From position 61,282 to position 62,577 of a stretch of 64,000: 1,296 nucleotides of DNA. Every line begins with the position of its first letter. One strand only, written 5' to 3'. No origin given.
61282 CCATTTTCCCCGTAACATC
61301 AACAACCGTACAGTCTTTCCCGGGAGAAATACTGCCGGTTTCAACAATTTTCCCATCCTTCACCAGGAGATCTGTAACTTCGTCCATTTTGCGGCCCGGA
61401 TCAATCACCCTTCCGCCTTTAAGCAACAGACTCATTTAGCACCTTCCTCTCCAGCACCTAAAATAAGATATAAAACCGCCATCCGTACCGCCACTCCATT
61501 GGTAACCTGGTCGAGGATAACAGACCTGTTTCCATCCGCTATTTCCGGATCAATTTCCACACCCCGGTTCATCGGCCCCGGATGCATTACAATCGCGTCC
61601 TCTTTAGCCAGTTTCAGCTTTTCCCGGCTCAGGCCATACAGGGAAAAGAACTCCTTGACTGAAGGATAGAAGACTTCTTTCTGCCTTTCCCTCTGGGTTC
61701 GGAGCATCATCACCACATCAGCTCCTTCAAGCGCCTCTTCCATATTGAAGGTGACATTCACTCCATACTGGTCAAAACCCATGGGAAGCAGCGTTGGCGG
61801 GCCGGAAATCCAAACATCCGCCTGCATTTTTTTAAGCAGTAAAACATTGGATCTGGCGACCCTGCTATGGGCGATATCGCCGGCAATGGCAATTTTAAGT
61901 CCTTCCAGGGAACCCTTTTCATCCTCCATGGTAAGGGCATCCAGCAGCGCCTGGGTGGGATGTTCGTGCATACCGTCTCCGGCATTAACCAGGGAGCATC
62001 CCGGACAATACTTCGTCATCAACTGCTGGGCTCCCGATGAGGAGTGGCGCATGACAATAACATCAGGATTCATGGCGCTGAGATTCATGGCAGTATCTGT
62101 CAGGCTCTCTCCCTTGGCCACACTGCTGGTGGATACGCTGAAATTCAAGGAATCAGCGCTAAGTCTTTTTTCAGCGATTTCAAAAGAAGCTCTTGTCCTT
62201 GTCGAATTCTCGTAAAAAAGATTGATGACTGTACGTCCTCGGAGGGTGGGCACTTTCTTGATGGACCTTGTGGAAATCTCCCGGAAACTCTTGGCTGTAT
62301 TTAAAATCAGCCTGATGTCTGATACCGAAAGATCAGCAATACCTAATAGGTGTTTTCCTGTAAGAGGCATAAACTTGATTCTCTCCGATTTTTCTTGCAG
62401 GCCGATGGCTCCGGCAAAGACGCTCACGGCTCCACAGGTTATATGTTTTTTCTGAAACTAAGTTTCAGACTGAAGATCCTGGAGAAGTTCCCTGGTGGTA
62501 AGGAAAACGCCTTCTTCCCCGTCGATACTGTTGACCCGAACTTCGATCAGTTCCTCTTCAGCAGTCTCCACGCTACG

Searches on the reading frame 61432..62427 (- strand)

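Call 47: search_protein_families(library=pfam, proteins=[window:61432-62427:-], max_evalue=0.00001)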
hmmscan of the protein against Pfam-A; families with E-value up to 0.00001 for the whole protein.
window:61432-62427:- (331 aa): 2 families
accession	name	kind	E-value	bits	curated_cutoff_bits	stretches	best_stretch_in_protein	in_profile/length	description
PF02729.26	OTCace_N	-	8.3e-44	149.7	29.9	1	25-168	1-147/148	Aspartate/ornithine carbamoyltransferase, carbamoyl-P binding domain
PF00185.30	OTCace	-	6.7e-28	98.2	29.4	1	175-321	1-156/157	Aspartate/ornithine carbamoyltransferase, Asp/Orn binding domain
